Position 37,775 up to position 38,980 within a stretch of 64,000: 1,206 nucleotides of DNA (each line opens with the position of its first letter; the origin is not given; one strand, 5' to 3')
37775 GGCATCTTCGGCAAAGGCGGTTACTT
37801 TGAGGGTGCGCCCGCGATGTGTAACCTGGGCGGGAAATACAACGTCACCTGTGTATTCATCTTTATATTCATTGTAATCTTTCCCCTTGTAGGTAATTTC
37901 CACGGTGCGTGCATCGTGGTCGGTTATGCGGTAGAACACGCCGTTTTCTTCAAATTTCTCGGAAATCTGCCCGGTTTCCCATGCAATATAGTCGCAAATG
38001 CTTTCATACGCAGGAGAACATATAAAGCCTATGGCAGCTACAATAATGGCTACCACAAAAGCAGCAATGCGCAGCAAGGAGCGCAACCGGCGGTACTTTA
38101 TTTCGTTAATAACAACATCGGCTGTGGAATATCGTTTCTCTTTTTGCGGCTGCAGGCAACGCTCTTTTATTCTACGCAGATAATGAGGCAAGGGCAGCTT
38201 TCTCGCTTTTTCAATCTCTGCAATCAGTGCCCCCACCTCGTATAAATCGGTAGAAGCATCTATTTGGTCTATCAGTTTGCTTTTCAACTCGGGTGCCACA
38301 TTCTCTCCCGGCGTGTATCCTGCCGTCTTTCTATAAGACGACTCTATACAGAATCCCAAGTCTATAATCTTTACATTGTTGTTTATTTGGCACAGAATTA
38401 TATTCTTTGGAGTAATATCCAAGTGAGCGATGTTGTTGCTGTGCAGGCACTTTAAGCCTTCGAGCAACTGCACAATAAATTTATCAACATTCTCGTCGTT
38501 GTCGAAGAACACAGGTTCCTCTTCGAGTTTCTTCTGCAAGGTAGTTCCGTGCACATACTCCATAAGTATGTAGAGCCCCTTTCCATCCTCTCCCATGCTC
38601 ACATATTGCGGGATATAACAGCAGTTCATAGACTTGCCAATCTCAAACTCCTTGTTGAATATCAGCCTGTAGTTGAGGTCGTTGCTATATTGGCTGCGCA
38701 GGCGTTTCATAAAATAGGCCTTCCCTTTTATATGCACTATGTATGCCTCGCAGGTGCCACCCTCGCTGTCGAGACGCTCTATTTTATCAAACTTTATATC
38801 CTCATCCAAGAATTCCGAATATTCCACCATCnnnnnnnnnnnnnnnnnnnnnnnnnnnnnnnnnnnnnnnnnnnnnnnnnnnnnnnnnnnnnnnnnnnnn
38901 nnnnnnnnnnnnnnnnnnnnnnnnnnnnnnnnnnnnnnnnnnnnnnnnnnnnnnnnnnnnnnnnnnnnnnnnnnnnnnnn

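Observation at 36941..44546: Candidate novel signalling locus: HTH-like protein plus membrane kinase with an LRR ectodomain, divergent from a giant LRR/T9SS surface protein and a micro-ORF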

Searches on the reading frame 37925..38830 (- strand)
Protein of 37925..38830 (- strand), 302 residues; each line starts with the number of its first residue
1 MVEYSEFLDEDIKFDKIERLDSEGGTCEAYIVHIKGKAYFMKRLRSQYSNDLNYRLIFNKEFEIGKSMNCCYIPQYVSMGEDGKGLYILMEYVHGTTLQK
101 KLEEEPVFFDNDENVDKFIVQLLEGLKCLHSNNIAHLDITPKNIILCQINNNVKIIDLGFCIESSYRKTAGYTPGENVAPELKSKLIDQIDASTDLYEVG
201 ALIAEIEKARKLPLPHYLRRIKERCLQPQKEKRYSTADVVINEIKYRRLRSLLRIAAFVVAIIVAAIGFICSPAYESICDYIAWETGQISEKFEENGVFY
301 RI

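Call 14: find_related_loci(query=A2, collection=genome_contigs, flank=10000)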
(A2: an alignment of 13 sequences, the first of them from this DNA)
Query A2 (302 aa) in genome_contigs; peptide patterns used: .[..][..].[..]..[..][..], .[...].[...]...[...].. (x = any residue, [..] = any of these).
210 stretches matched a pattern; 148 encode a relative of the query (tblastn E <= 1e-3); the best 80 are kept; 80 distinct loci.
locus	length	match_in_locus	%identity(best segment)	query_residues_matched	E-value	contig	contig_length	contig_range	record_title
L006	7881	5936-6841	91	1-302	2e-180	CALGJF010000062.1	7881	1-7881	MAG TPA_asm: uncultured Bacteroidales bacterium isolate SRR6425805_bin.99_CONCOCT_v1.1_MAG genome assembly, contig: ERZ1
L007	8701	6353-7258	90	1-302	2e-177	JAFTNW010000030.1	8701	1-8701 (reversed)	MAG: Bacteroidaceae bacterium isolate RGIG3989 Roe_deer_Cecum-4__c209437, whole genome shotgun sequence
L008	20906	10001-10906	71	1-302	6e-148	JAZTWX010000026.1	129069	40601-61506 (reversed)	MAG: Bacteroidaceae bacterium isolate T1900045332_YK20190021.MAGScoT_cleanbin_000002 SGB_6537_k141_2877143, whole genome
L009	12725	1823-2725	68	1-302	5e-136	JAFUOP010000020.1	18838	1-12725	MAG: Bacteroidaceae bacterium isolate RGIG4684 Roe_deer_Rectum-5__c1355, whole genome shotgun sequence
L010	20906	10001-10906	75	1-302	7e-153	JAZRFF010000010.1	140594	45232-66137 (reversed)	MAG: Bacteroidaceae bacterium isolate T1900045495_YK20190189.MAGScoT_cleanbin_000023 SGB_7433_k141_2674390, whole genome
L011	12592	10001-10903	48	1-302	5e-92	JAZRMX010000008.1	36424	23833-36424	MAG: Bacteroidaceae bacterium isolate T1900045417_YK20190107.MAGScoT_cleanbin_000015 SGB_7031_k141_835571, whole genome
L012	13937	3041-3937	49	2-302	9e-90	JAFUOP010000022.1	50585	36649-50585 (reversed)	MAG: Bacteroidaceae bacterium isolate RGIG4684 Roe_deer_Rectum-5__c1672, whole genome shotgun sequence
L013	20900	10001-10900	46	1-302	8e-87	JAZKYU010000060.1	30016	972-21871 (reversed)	MAG: Bacteroidaceae bacterium isolate T1900045097_TC20190091.MAGScoT_cleanbin_000014 SGB_4742_k141_2078668, whole genome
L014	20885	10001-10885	45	5-302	2e-84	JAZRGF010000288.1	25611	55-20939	MAG: Bacteroidaceae bacterium isolate T1900045492_YK20190186.MAGScoT_cleanbin_000033 SGB_7387_k141_88430, whole genome s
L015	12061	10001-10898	75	1-302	1e-125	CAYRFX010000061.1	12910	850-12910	MAG TPA_asm: uncultured Bacteroidaceae bacterium isolate SRP315200_co2_310 genome assembly, contig: NODE_6069_length_129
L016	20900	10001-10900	45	2-302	3e-81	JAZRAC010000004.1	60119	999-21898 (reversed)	MAG: Bacteroidaceae bacterium isolate T1900045148_TC20190142.MAGScoT_cleanbin_000003 SGB_4940_k141_1865506, whole genome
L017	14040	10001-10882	44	5-302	5e-81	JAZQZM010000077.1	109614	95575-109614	MAG: Bacteroidaceae bacterium isolate T1900045154_TC20190148.MAGScoT_cleanbin_000017 SGB_4968_k141_1041943, whole genome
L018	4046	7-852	45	20-302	7e-80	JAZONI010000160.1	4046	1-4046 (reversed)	MAG: Bacteroidaceae bacterium isolate T1900045640_YK20190334.MAGScoT_cleanbin_000053 SGB_8129_k141_1257474, whole genome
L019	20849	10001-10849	44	17-302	1e-77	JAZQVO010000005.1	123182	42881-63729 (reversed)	MAG: Bacteroidaceae bacterium isolate T1900045170_TC20190164.MAGScoT_cleanbin_000002 SGB_5177_k141_3324997, whole genome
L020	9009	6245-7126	46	5-302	7e-77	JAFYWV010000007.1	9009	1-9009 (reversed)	MAG: Bacteroidaceae bacterium isolate RGIG7494 Water_buffalos_Colon-5__c38189, whole genome shotgun sequence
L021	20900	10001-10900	43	2-302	4e-75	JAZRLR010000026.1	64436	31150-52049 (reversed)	MAG: Bacteroidaceae bacterium isolate T1900045430_YK20190121.MAGScoT_cleanbin_000005 SGB_7094_k141_1176159, whole genome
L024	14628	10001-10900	41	2-302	6e-74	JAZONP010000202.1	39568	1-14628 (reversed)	MAG: Bacteroidaceae bacterium isolate T1900045637_YK20190331.MAGScoT_cleanbin_000033 SGB_8104_k141_662584, whole genome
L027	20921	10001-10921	41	1-302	2e-72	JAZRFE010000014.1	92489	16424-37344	MAG: Bacteroidaceae bacterium isolate T1900045495_YK20190189.MAGScoT_cleanbin_000037 SGB_7434_k141_893181, whole genome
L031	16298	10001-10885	41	5-302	1e-71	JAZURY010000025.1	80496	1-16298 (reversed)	MAG: Bacteroidaceae bacterium isolate T1900044850_TS20190316.MAGScoT_cleanbin_000014 SGB_3003_k141_882580, whole genome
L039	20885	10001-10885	40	5-302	9e-70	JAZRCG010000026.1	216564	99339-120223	MAG: Bacteroidaceae bacterium isolate T1900045515_YK20190209.MAGScoT_cleanbin_000005 SGB_7598_k141_1389460, whole genome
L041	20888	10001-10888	43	5-302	2e-69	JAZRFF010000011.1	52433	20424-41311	MAG: Bacteroidaceae bacterium isolate T1900045495_YK20190189.MAGScoT_cleanbin_000023 SGB_7433_k141_1522748, whole genome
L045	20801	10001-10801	40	3-269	3e-68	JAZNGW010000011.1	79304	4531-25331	MAG: Bacteroidaceae bacterium isolate T1900044699_TS20190165.MAGScoT_cleanbin_000005 SGB_1791_k141_887803, whole genome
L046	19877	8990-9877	42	5-302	9e-68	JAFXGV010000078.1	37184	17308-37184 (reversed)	MAG: Bacteroidaceae bacterium isolate RGIG6402 Sheep_Rectum-5__c791187, whole genome shotgun sequence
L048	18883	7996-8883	39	2-302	4e-66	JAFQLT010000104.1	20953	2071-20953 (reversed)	MAG: Bacteroidaceae bacterium isolate RGIG1935 Goat_Cecum.Co__c2252914, whole genome shotgun sequence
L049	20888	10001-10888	39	2-302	1e-65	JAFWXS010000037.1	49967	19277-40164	MAG: Bacteroidaceae bacterium isolate RGIG6166 Sheep_Rectum-1__c260831, whole genome shotgun sequence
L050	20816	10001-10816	43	1-269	5e-66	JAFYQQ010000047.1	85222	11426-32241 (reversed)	MAG: Bacteroidaceae bacterium isolate RGIG7333 Water_buffalos_Cecum-4__c451037, whole genome shotgun sequence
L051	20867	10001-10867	39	13-302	9e-66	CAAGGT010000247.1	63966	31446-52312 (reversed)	MAG TPA_asm: Bacteroidaceae bacterium, isolate HGM04608, WGS project CAAGGT010000000 data, contig: SRS476212_64_k119_371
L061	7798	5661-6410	42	1-251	5e-62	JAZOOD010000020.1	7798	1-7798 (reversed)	MAG: Clostridia bacterium isolate T1900045634_YK20190328.MAGScoT_cleanbin_000002 SGB_8073_k141_618836, whole genome shot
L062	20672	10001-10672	44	20-244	6e-60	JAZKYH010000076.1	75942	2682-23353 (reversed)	MAG: Bacteroidaceae bacterium isolate T1900045104_TC20190098.MAGScoT_cleanbin_000010 SGB_4771_k141_1792697, whole genome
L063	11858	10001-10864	38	5-302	2e-59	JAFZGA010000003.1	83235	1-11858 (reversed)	MAG: Bacteroidaceae bacterium isolate RGIG7733 Water_buffalos_Rectum-3__c5, whole genome shotgun sequence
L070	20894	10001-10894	37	1-302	5e-58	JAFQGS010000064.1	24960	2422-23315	MAG: Prevotella sp. isolate RGIG1804 Goat_Cecum-5__c322326, whole genome shotgun sequence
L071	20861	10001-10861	38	20-302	8e-58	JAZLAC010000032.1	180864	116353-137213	MAG: Bacteroidaceae bacterium isolate T1900045082_TC20190076.MAGScoT_cleanbin_000005 SGB_4663_k141_1290402, whole genome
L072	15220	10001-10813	41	5-279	2e-57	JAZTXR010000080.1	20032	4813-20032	MAG: Bacteroidaceae bacterium isolate T1900045329_YK20190018.MAGScoT_cleanbin_000008 SGB_6497_k141_104683, whole genome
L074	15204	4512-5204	42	5-238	1e-56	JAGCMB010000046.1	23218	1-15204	MAG: Bacteroidaceae bacterium isolate RGIG9915 Yak_Rectum-5__c612826, whole genome shotgun sequence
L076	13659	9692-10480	41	5-265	1e-55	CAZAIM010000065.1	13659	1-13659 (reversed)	MAG TPA_asm: uncultured Bacteroidaceae bacterium isolate SRP315200_co2_137 genome assembly, contig: NODE_5434_length_136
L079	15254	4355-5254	40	2-302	2e-72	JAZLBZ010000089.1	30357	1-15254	MAG: Bacteroidaceae bacterium isolate T1900045055_TC20190048.MAGScoT_cleanbin_000013 SGB_4546_k141_2814785, whole genome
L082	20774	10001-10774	39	12-275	3e-54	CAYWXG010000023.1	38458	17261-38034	MAG TPA_asm: uncultured Barnesiella sp. isolate SRP315200_co2_707 genome assembly, contig: NODE_517_length_38458_cov_70.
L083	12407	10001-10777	40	5-264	4e-54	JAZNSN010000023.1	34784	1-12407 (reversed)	MAG: Bacteroidaceae bacterium isolate T1900044809_TS20190275.MAGScoT_cleanbin_000014 SGB_2771_k141_585390, whole genome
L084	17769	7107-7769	42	24-245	9e-54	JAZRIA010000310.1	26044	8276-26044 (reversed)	MAG: Bacteroidaceae bacterium isolate T1900045477_YK20190171.MAGScoT_cleanbin_000077 SGB_7288_k141_1453451, whole genome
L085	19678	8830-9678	38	19-302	4e-53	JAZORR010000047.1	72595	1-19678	MAG: Muribaculaceae bacterium isolate T1900045553_YK20190247.MAGScoT_cleanbin_000001 SGB_7888_k141_2035143, whole genome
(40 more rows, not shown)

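Call 23: search_protein_families(library=pfam, proteins=[L008:8178-9203:-, L010:8387-9292:-, L011:8014-9231:-, L016:7615-9033:-, L017:8025-9062:-, L027:8355-9197:-, L031:6223-9141:-, L039:6110-9142:-, L041:7854-9182:-], max_evalue=0.001)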
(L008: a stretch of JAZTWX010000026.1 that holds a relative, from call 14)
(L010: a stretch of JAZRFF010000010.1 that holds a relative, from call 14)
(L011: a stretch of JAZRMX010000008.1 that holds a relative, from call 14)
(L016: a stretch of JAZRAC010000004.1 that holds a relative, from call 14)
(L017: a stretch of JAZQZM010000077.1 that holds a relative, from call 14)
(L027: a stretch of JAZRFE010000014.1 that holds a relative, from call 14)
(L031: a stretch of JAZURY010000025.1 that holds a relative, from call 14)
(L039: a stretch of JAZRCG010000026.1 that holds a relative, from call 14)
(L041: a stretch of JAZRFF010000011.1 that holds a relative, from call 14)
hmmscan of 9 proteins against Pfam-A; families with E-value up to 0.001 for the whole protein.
L008:8178-9203:- (341 aa): 0 families

L010:8387-9292:- (301 aa): 0 families

L011:8014-9231:- (405 aa): 2 families
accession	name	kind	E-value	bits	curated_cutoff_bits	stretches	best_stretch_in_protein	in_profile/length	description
PF02518.31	HATPase_c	-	5.6e-22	78.7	26.4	1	304-404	6-108/111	Histidine kinase-, DNA gyrase B-, and HSP90-like ATPase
PF14501.12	HATPase_c_5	-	1.2e-05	25.6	22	1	307-383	9-84/102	GHKL domain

L016:7615-9033:- (472 aa): 2 families
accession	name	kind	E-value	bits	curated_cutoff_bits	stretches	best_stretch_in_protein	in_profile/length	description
PF00206.25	Lyase_1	-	7.5e-90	301.9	27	1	11-343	1-312/312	Lyase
PF10415.14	FumaraseC_C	-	7.9e-20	71.5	32.5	1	409-461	1-53/54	Fumarase C C-terminus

L017:8025-9062:- (345 aa): 1 family
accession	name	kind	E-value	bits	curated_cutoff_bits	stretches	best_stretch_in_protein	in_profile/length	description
PF19672.4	DUF6175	-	4.1e-71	239.9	23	1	56-343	1-293/293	Family of unknown function (DUF6175)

L027:8355-9197:- (280 aa): 0 families

L031:6223-9141:- (972 aa): 7 families
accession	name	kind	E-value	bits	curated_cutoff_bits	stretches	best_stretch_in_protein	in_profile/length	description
PF13240.11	Zn_Ribbon_1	-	3.9e-21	74.6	25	3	4-25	2-23/23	zinc-ribbon domain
PF12773.13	DZR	-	2.5e-15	56.8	27.3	2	4-59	1-45/45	Double zinc ribbon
PF13248.11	Zn_ribbon_3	-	6.4e-14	51.3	27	2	949-969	3-23/26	zinc-ribbon domain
PF24460.1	DUF7575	-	2.1e-09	37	28.5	0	948-969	3-24/28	Domain of unknown function (DUF7575)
PF17032.10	Zn_ribbon_15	-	1.1e-07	33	28.9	0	943-969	51-73/73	zinc-ribbon family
PF18912.6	DZR_2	-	5.7e-05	23.3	27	0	35-65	18-49/56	Double zinc ribbon domain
PF10571.15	UPF0547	-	0.00014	22.3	29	1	949-972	1-24/26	Uncharacterised protein family UPF0547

L039:6110-9142:- (1010 aa): 8 families
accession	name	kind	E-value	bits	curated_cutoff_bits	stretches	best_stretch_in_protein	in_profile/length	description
PF13240.11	Zn_Ribbon_1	-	9.4e-27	92.4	25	3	4-25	2-23/23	zinc-ribbon domain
PF12773.13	DZR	-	3.9e-20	72.2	27.3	2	4-59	1-45/45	Double zinc ribbon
PF13248.11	Zn_ribbon_3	-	6.4e-19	67.2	27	4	77-98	4-25/26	zinc-ribbon domain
PF24460.1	DUF7575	-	5e-12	45.4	28.5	0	75-99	3-27/28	Domain of unknown function (DUF7575)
PF17032.10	Zn_ribbon_15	-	6e-09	37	28.9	0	35-59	49-73/73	zinc-ribbon family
PF16919.11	PknG_rubred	-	1.2e-05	25.6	28.5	0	51-84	35-67/74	Protein kinase G rubredoxin domain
PF18912.6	DZR_2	-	1.6e-05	25.1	27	0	36-63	19-47/56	Double zinc ribbon domain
PF24463.1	DUF7577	-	2.7e-05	24.1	28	0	38-61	2-25/27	Domain of unknown function (DUF7577)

L041:7854-9182:- (442 aa): 0 families

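Call 24: search_protein_families(library=pfam, proteins=[L045:7888-9198:-, L048:4526-7054:-, L061:3254-4624:-, L062:8474-9166:-, L070:8114-9337:-, L076:7213-8976:-, L079:2734-3540:-, L084:5145-6302:-, L085:7217-7939:-, L021:7316-9181:+], max_evalue=0.001)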
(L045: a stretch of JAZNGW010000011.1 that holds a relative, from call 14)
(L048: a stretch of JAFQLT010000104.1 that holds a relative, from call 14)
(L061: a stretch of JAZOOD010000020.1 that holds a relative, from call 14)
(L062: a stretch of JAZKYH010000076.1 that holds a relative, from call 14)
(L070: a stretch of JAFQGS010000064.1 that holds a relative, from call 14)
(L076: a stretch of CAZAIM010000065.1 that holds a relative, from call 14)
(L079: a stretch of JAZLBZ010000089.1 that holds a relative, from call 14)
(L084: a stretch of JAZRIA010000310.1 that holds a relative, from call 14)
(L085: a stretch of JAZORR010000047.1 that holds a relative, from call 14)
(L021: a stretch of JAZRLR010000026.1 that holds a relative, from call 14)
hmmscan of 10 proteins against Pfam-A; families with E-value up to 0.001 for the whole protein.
L045:7888-9198:- (436 aa): 0 families

L048:4526-7054:- (842 aa): 1 family
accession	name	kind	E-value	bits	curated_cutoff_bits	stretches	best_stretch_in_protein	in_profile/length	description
PF08238.18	Sel1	-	1.8e-24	85.7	30.7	2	94-129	1-36/36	Sel1 repeat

L061:3254-4624:- (456 aa): 3 families
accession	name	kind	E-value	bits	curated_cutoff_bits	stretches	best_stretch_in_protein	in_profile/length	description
PF04055.27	Radical_SAM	-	4.6e-24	85.9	29.5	1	117-274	1-165/166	Radical SAM superfamily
PF13186.11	SPASM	-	1.9e-05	25.3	21.5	1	349-411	1-67/67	Iron-sulfur cluster-binding domain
PF13353.11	Fer4_12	-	0.00021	22.1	22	1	122-196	14-92/137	4Fe-4S single cluster domain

L062:8474-9166:- (230 aa): 0 families

L070:8114-9337:- (407 aa): 1 family
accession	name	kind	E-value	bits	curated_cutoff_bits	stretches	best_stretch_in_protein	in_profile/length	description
PF20234.3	DUF6591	-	6.5e-06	26.5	27.1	1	309-395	129-222/228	Family of unknown function (DUF6591)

L076:7213-8976:- (587 aa): 2 families
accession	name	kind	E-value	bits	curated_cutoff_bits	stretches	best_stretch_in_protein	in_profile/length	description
PF00004.35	AAA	-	1.3e-24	87.6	21.2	1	373-505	1-130/131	ATPase family associated with various cellular activities (AAA)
PF13086.12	AAA_11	-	9e-05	22.8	27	1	366-477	18-130/257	AAA domain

L079:2734-3540:- (268 aa): 0 families

L084:5145-6302:- (385 aa): 0 families

L085:7217-7939:- (240 aa): 0 families

L021:7316-9181:+ (621 aa): 5 families
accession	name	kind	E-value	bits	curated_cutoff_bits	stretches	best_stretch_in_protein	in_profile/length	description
PF13328.12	HD_4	-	1.7e-38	132.2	27.2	1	32-180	1-155/156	HD domain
PF02824.27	TGS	-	2e-16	60.2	22.2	1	392-449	1-58/60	TGS domain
PF04607.23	RelA_SpoT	-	2.3e-12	47.6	27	1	246-349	6-104/113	Region found in RelA / SpoT proteins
PF13291.12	ACT_4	-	1.8e-11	45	27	1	544-616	5-78/80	ACT domain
PF01966.28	HD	-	0.00014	22.6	22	1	51-149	1-116/116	HD domain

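Call 84: search_protein_families(library=ncbifam, proteins=[L051:3518-3880:-, L063:4265-4627:-, L046:2523-2885:-, L083:7502-7864:-, L074:11293-11655:+, L072:14763-15125:+, L071:4735-5097:-, L084:383-745:-, L050:7393-7755:-], max_evalue=1)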
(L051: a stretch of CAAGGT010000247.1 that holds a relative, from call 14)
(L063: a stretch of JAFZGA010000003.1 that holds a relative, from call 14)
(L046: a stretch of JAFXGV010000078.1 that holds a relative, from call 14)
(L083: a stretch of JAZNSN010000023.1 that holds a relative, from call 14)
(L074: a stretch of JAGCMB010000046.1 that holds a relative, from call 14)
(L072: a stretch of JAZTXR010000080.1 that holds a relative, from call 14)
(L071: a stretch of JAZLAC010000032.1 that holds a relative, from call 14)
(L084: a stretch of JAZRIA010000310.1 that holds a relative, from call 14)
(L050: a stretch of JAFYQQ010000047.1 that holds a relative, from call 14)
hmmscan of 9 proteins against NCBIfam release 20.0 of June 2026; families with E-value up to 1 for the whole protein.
L051:3518-3880:- (120 aa): 3 families
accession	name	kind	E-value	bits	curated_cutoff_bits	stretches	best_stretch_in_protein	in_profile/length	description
NF040883.1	amid_act_ActS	equivalog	0.049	12.9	375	1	9-44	17-52/242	amidase activator ActS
TIGR04183.1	Por_Secre_tail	domain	0.076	13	23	1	82-106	13-37/72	T9SS type A sorting domain-containing protein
NF004761.0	PRK06092.1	equivalog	0.14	11.3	260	1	84-118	154-188/268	aminodeoxychorismate lyase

L063:4265-4627:- (120 aa): 0 families

L046:2523-2885:- (120 aa): 2 families
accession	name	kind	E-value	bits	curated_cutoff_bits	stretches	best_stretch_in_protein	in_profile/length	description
NF004919.0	PRK06276.1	equivalog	0.095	11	866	1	64-119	270-324/582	acetolactate synthase large subunit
NF047468.1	PerABupregLA1694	equivalog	0.19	10.9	420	1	7-45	85-123/241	LA_1694 family PerA/PerB upregulated protein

L083:7502-7864:- (120 aa): 0 families

L074:11293-11655:+ (120 aa): 2 families
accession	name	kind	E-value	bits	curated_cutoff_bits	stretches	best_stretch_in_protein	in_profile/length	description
NF037973.1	metallo_SslE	exception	0.24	8.7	3000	1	35-80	57-104/1519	lipoprotein metalloprotease SslE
NF033845.1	MSCRAMM_ClfB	exception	0.71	7.7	999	1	35-54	555-574/871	MSCRAMM family adhesin clumping factor ClfB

L072:14763-15125:+ (120 aa): 1 family
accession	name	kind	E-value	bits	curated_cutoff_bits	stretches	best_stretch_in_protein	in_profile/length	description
NF033708.1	T9SS_Cterm_ChiA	domain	0.042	13.7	40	1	90-113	5-28/55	T9SS sorting signal type C domain-containing protein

L071:4735-5097:- (120 aa): 1 family
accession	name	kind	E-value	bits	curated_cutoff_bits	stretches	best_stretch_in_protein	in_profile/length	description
NF001924.0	PRK00702.1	equivalog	0.024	14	192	1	56-110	135-188/223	ribose-5-phosphate isomerase RpiA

L084:383-745:- (120 aa): 2 families
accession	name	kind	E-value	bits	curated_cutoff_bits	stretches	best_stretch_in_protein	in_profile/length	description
TIGR04183.1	Por_Secre_tail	domain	0.012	15.6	23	1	71-116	14-64/72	T9SS type A sorting domain-containing protein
NF008258.1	PRK11028.1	equivalog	0.15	11.1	370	1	86-119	268-301/330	6-phosphogluconolactonase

L050:7393-7755:- (120 aa): 2 families
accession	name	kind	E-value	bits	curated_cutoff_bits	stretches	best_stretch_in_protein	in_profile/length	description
NF045861.1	glide_Gli349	exception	4.6e-07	26.8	1750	1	2-89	2680-2767/3169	gliding machinery surface structure protein Gli349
NF047961.1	adhesin_HupY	equivalog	0.004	15.3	1250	1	3-61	213-271/978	leucine-rich repeat adhesin HupY/LrrG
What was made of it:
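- On T9SS cargo: Sub-threshold hits occur in the homologous tails of L051 (13 bits), L084 (15.6 bits, cut-off 23) and L072 (type C, 13.7 bits) (call 84).
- Checked: There are only sub-threshold TIGR04183 or type-C hits in 3 of 10 homologous tails (call 84).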

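Call 86: search_protein_families(library=pfam, proteins=[L041:2593-3762:-, L082:16-2940:-, L076:5537-6862:+, L049:7693-8973:+, L024:8566-9129:-, L084:5145-6302:-], max_evalue=0.01)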
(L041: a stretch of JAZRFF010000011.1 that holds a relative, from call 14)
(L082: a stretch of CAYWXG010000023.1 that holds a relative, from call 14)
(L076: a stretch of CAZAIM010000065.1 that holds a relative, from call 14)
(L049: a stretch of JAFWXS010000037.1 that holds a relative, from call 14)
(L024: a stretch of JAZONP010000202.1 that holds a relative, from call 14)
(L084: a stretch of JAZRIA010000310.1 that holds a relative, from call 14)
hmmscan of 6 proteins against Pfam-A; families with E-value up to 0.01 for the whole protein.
L041:2593-3762:- (389 aa): 3 families
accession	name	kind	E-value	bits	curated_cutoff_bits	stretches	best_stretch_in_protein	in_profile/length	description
PF00465.25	Fe-ADH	-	1.2e-45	155.6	31.3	1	9-178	1-168/168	Iron-containing alcohol dehydrogenase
PF25137.1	ADH_Fe_C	-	3e-32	112.3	27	1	189-386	1-191/194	Fe-containing alcohol dehydrogenase family, C-terminal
PF13685.12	Fe-ADH_2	-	1.2e-07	32.3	28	1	17-109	5-95/149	Iron-containing alcohol dehydrogenase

L082:16-2940:- (974 aa): 0 families

L076:5537-6862:+ (441 aa): 5 families
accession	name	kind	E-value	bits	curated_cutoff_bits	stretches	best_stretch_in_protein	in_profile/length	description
PF01637.24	ATPase_2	-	8e-14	52.4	33.2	1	3-209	1-224/225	ATPase domain predominantly from Archaea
PF03008.20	DUF234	-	2.1e-10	41.4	22.5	1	318-406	1-91/100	Archaea bacterial proteins of unknown function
PF13173.12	AAA_14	-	5.5e-08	33.3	27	1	26-174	3-125/129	AAA domain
PF13401.12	AAA_22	-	1e-06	29.5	27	1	24-142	4-122/130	AAA domain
PF13191.12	AAA_16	-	0.00023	22.1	32.6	1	2-62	1-63/167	AAA ATPase domain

L049:7693-8973:+ (426 aa): 2 families
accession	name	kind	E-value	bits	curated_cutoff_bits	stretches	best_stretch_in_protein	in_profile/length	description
PF13173.12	AAA_14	-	2.1e-32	112.3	27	1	41-161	4-127/129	AAA domain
PF13635.12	DUF4143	-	1.3e-15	58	28.1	1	218-366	2-158/160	Domain of unknown function (DUF4143)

L024:8566-9129:- (187 aa): 1 family
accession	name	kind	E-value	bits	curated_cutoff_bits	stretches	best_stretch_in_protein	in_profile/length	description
PF13306.12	LRR_5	-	5.3e-05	23.6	27.7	1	74-140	13-71/127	BspA type Leucine rich repeat region (6 copies)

L084:5145-6302:- (385 aa): 0 families
